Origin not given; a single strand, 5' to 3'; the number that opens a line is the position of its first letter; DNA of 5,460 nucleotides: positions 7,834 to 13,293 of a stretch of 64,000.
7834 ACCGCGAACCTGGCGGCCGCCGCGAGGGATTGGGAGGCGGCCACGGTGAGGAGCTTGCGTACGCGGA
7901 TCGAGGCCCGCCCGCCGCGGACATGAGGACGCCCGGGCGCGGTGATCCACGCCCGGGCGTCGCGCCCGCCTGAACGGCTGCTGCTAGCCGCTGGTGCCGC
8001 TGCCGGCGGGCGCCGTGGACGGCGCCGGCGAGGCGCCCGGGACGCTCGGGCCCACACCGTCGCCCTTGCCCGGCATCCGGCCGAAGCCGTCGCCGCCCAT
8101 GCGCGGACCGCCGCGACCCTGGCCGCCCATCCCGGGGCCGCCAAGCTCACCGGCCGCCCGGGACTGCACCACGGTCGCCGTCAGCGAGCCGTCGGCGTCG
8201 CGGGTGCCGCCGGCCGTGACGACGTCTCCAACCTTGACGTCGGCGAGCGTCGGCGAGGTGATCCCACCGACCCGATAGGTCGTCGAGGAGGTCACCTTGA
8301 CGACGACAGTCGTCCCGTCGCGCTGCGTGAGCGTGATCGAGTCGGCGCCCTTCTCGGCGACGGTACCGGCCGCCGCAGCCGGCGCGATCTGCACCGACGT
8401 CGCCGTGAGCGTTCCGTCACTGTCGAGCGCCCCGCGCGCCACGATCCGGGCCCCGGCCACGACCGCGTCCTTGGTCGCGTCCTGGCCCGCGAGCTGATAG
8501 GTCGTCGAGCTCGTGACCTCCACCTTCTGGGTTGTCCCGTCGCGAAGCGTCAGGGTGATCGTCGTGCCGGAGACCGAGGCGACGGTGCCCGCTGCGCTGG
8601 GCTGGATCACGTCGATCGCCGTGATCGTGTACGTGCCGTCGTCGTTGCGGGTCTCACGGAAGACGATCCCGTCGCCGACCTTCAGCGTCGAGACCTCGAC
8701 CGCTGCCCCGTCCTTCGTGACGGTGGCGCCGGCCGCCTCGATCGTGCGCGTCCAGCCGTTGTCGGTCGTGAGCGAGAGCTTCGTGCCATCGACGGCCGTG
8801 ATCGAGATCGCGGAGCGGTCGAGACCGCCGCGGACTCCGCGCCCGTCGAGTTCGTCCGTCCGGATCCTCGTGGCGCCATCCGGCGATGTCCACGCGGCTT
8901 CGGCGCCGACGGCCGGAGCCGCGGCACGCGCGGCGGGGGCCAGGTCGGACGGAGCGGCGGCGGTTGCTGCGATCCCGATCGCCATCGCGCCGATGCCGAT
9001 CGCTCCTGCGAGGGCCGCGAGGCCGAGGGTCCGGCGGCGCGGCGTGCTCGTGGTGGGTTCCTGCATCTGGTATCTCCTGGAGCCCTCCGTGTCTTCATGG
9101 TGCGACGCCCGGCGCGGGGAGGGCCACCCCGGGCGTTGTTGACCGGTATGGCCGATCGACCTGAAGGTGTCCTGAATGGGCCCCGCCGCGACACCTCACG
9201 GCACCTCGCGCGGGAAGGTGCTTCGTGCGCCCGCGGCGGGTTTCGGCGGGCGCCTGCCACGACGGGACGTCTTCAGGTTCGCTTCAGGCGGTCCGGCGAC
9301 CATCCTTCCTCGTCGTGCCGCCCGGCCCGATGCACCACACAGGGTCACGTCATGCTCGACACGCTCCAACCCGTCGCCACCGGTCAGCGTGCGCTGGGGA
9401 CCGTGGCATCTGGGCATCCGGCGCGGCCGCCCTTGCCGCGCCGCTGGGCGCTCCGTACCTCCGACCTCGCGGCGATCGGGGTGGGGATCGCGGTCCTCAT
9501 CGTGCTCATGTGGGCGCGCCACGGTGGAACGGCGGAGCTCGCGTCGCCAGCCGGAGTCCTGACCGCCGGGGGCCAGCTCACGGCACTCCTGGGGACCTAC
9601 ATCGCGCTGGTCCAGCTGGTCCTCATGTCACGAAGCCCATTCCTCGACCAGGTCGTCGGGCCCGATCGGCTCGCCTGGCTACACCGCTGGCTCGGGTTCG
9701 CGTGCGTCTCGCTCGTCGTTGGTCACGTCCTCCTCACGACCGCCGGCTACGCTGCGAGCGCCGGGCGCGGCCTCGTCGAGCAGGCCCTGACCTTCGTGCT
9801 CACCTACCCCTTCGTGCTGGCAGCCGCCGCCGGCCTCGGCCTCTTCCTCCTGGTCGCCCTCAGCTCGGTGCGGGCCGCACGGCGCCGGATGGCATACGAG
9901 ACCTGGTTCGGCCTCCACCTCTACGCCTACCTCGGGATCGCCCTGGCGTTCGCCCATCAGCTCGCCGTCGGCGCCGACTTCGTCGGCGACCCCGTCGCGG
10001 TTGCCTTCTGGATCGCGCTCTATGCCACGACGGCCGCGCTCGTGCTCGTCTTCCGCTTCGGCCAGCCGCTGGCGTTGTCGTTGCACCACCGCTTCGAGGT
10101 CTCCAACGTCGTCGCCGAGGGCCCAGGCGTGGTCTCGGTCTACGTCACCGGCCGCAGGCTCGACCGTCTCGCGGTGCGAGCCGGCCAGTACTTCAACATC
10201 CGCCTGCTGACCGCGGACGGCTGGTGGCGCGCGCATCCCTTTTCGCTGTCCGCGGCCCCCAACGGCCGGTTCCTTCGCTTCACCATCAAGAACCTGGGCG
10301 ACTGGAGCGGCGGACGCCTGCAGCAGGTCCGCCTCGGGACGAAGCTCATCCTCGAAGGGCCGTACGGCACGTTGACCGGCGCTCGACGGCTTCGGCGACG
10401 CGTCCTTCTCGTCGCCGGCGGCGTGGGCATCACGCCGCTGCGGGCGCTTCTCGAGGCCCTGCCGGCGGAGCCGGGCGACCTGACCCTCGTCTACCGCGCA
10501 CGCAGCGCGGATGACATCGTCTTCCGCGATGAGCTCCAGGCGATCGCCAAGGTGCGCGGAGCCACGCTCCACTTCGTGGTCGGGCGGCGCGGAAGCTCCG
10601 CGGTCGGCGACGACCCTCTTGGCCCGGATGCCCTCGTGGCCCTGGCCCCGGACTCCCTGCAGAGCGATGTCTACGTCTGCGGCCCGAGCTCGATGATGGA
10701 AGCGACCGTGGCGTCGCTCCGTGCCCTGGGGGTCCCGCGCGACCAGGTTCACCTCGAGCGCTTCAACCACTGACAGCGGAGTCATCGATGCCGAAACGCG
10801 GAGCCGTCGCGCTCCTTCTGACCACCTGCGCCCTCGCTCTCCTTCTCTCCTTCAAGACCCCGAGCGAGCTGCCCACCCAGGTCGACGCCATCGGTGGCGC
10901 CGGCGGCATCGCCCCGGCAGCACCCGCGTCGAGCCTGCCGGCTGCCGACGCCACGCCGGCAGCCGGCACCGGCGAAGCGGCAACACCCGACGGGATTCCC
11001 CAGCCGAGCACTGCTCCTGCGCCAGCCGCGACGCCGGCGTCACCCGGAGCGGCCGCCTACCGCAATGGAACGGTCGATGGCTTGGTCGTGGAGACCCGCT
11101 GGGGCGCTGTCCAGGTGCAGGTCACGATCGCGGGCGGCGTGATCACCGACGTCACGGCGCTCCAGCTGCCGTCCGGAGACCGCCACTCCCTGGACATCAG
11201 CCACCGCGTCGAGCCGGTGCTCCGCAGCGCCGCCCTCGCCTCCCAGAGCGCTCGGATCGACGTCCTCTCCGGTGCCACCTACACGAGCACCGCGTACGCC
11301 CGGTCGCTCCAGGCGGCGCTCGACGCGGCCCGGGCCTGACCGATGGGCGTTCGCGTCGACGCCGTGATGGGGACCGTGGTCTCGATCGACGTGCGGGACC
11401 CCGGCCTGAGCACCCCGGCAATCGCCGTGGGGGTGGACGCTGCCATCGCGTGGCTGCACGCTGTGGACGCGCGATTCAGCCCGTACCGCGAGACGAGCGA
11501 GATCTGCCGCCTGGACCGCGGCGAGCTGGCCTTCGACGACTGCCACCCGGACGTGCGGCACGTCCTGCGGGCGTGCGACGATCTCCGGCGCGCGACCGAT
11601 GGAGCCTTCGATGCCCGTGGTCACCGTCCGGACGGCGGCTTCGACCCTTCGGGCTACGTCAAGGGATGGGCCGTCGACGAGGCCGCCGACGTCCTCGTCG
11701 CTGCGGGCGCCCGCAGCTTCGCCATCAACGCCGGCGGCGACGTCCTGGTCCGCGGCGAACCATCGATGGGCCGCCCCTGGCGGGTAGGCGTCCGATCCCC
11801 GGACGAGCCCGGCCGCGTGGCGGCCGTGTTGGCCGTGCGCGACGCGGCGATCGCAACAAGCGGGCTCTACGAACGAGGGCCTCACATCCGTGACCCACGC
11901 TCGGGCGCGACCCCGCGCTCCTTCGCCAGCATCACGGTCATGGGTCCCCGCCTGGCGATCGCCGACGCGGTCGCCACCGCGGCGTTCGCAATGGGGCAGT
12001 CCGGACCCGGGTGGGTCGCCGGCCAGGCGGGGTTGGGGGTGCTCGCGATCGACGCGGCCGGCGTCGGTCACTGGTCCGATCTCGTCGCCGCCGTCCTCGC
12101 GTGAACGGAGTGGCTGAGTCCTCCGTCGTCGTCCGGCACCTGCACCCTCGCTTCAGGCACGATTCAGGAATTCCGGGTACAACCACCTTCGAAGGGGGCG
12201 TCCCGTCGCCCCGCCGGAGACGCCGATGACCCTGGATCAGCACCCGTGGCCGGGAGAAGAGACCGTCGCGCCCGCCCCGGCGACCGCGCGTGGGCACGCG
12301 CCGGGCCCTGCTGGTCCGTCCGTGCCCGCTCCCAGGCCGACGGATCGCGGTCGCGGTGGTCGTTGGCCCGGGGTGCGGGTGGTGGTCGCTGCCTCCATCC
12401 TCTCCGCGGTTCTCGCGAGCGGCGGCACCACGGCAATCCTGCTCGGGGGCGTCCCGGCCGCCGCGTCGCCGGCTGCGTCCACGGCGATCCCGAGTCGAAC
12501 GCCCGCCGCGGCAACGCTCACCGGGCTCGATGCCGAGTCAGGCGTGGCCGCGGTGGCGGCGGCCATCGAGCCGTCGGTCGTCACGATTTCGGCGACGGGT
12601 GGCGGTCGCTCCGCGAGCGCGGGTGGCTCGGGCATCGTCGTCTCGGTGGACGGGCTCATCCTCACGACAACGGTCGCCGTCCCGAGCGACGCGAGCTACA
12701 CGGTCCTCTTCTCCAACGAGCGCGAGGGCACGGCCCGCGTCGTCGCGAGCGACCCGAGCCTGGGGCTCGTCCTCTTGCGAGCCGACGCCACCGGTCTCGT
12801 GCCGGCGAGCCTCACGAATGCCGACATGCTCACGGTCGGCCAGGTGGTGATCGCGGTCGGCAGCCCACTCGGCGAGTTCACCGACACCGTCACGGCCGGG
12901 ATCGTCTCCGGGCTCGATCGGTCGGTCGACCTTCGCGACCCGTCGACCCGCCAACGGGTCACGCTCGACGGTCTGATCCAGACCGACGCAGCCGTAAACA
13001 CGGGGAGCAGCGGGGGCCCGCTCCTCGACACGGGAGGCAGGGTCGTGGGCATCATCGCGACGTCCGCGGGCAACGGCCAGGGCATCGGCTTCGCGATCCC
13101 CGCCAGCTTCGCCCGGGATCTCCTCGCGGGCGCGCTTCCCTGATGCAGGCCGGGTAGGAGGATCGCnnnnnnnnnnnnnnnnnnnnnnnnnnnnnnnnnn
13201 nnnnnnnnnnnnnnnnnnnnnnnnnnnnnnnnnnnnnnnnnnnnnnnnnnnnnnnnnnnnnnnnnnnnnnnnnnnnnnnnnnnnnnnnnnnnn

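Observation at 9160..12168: Three phased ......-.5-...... sites tie the HtrA/two-component operon to the ferric-reductase-ApbE operon and the secreted repeat protein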

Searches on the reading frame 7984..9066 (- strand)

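Call 5: search_protein_families(library=pfam, proteins=[window:7984-9066:-])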
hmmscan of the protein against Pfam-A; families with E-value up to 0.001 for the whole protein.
window:7984-9066:- (360 aa): 1 family
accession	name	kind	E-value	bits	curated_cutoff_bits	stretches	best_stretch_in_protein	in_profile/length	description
PF18914.6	DUF5666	-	9.4e-11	42.3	27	2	160-225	2-59/60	Domain of unknown function (DUF5666)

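Call 36: search_protein_families(library=ncbifam, proteins=[window:7984-9066:-], max_evalue=0.00001)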
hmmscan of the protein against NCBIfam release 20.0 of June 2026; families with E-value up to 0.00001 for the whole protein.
window:7984-9066:- (360 aa): 0 families

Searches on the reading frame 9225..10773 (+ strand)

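Call 5: search_protein_families(library=pfam, proteins=[window:9225-10514:+])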
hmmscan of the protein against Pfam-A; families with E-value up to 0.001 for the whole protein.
window:9225-10514:+ (429 aa): 0 families

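Call 12: search_protein_families(library=pfam, proteins=[window:9352-10773:+])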
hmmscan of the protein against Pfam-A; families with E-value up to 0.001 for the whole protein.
window:9352-10773:+ (473 aa): 3 families
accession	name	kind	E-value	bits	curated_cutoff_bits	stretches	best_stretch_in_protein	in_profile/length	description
PF01794.25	Ferric_reduct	-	6.7e-16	58.9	28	1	78-199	2-120/121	Ferric reductase like transmembrane component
PF00175.26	NAD_binding_1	-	2.5e-12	47.8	22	1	353-452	1-107/109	Oxidoreductase NAD-binding domain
PF08022.18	FAD_binding_8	-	1.1e-06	29.1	22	1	263-340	17-107/109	FAD-binding domain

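Call 36: search_protein_families(library=ncbifam, proteins=[window:9352-10773:+], max_evalue=0.00001)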
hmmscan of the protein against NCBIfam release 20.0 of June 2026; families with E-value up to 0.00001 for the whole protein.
window:9352-10773:+ (473 aa): 18 families
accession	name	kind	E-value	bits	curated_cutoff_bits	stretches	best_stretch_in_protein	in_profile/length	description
NF009805.0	PRK13289.1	equivalog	1.4e-24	86.7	432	1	246-471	155-392/399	NO-inducible flavohemoprotein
NF040810.1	BenC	equivalog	3.6e-24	85.5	430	1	249-472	108-331/333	benzoate 1,2-dioxygenase electron transfer component BenC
NF007964.0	PRK10684.1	equivalog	2.7e-21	75.9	383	1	246-472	10-238/333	NADH oxidoreductase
NF000796.0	PRK00054.1-1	equivalog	3.1e-20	72.5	224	1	248-470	6-202/254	dihydroorotate dehydrogenase electron transfer subunit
TIGR02160.1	PA_CoA_Oxy5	hypoth_equivalog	4.8e-17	61.8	420.8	1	247-472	3-242/352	1,2-phenylacetyl-CoA epoxidase subunit PaaE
NF045803.1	MethMoxFADbindMmoC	equivalog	1.3e-16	60.4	500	1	273-471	138-340/343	aromatic/alkene monooxygenase hydroxylase FAD-binding subunit MmoC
NF058606.1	GlBtMonoRdsGbcB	equivalog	4.3e-16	58.8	500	1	322-471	92-247/362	glycine betaine monooxygenase reductase subunit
NF008822.0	PRK11872.1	equivalog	2.4e-13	49.8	402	1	269-472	131-336/341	anthranilate 1,2-dioxygenase electron transfer component AntC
TIGR02911.1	sulfite_red_B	equivalog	1.4e-10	40.8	288.6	1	274-468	30-221/261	anaerobic sulfite reductase subunit AsrB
NF006220.0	PRK08345.1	subfamily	2.6e-09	36.8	395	1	296-401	60-167/294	cytochrome-c3 hydrogenase subunit gamma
NF040830.1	sulfhyd_ShyC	equivalog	3.2e-08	33.1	600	1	292-400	52-162/288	NAD(P)-dependent hydrogenase/sulfhydrogenase 2 subunit gamma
NF004317.0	PRK05713.1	equivalog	7.1e-08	32.1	338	1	273-469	117-306/312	iron-sulfur-binding ferredoxin reductase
NF005963.0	PRK08051.1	equivalog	1.2e-07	31.2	230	1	272-466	28-225/233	NAD(P)H-flavin reductase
NF009414.0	PRK12778.1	equivalog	3.9e-07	28.7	1103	1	309-463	60-207/752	bifunctional dihydroorotate dehydrogenase B NAD binding subunit/NADPH-dependent glutamate synthase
NF004862.0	PRK06222.1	subfamily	4e-07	29.8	220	1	319-462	69-206/281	sulfide/dihydroorotate dehydrogenase-like FAD/NAD-binding protein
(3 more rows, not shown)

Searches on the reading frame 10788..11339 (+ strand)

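Call 5: search_protein_families(library=pfam, proteins=[window:10788-11339:+])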
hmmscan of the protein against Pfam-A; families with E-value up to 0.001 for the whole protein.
window:10788-11339:+ (183 aa): 1 family
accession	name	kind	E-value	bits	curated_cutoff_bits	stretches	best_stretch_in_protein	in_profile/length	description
PF04205.19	FMN_bind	-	6.6e-10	39.9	22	1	105-179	3-77/77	FMN-binding domain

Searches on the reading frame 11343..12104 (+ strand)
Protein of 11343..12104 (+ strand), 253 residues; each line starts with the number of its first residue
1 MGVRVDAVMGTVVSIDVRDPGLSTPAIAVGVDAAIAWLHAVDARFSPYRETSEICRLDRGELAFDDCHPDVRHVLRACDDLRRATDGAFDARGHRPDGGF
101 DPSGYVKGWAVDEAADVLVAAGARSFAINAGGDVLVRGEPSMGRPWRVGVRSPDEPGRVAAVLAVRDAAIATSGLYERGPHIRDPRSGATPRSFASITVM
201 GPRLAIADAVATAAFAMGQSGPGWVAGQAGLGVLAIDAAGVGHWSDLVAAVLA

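Call 5: search_protein_families(library=pfam, proteins=[window:11343-12104:+])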
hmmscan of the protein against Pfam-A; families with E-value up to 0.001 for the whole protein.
window:11343-12104:+ (253 aa): 1 family
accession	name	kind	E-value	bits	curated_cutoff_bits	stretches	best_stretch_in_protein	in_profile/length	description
PF02424.20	ApbE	-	1.2e-43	150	25.6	2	99-226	125-256/266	ApbE family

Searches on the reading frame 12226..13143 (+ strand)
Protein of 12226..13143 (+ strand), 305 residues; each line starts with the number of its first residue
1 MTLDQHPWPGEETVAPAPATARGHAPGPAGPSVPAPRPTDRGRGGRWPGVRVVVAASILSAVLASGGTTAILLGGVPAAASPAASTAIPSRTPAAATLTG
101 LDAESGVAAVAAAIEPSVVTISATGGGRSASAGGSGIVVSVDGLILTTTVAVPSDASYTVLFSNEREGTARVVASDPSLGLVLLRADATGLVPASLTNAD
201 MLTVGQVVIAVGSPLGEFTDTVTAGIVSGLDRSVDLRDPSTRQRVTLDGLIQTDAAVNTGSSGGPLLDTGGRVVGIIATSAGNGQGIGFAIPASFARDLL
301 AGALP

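Call 5: search_protein_families(library=pfam, proteins=[window:12226-13143:+])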
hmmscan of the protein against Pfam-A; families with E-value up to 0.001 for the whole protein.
window:12226-13143:+ (305 aa): 2 families
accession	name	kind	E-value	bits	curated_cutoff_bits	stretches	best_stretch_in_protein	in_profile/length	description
PF13365.12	Trypsin_2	-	4.1e-26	92.9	27.6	1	134-276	1-144/144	Trypsin-like peptidase domain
PF00089.32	Trypsin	-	8e-08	32.8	20.6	1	193-294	106-214/220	Trypsin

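Call 36: search_protein_families(library=ncbifam, proteins=[window:12226-13143:+], max_evalue=0.00001)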
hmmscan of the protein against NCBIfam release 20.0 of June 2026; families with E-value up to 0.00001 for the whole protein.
window:12226-13143:+ (305 aa): 12 families
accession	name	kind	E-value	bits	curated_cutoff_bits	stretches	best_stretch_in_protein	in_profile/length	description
NF047968.1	SerProtHtrA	equivalog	5.5e-45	154.3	470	1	53-299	4-252/357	serine protease HtrA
TIGR02037.1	degP_htrA_DO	subfamily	4.1e-41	141.3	416.2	1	128-300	56-224/434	Do family serine endopeptidase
NF041521.1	HhoA_HhoB_HtrA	equivalog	7.3e-34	117.5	450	1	131-298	56-218/335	HhoA/HhoB/HtrA family serine endopeptidase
NF050055.1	SerProtHtrAMycob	equivalog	1.3e-30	106.8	800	1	31-294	123-397/502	serine protease HtrA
TIGR02038.1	protease_degS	equivalog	5e-24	85.1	422.95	1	132-300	78-243/351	outer membrane-stress sensor serine endopeptidase DegS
NF007526.1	PRK10139.1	equivalog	3.9e-22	78.5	756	1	133-299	92-255/456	serine endoprotease DegQ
NF040960.1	MamE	equivalog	4.4e-22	78.4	800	1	107-299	97-289/659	magnetosome formation protease MamE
NF008147.1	PRK10898.1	equivalog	1.9e-21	76.6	408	1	116-299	56-243/352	outer membrane-stress sensor serine endopeptidase DegS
NF053637.1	SerProtHtrAspr2045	equivalog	2e-21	76.4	650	1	131-294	102-273/394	serine protease HtrA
NF008189.1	PRK10942.1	equivalog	6e-21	74.5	720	1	131-300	112-278/477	serine endoprotease DegP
NF033740.0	MarP_fam_protase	equivalog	7.4e-17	61.4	250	1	75-296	161-370/390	MarP family serine protease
NF040961.1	MamO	equivalog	9e-15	54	800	1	103-295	71-259/648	magnetosome protein MamO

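Call 76: find_encoding_contigs(protein=window:12226-13143:+, flank=1000, max_places=3)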
Protein window:12226-13143:+ (305 aa): no gene with exactly this product is on record in the collection.
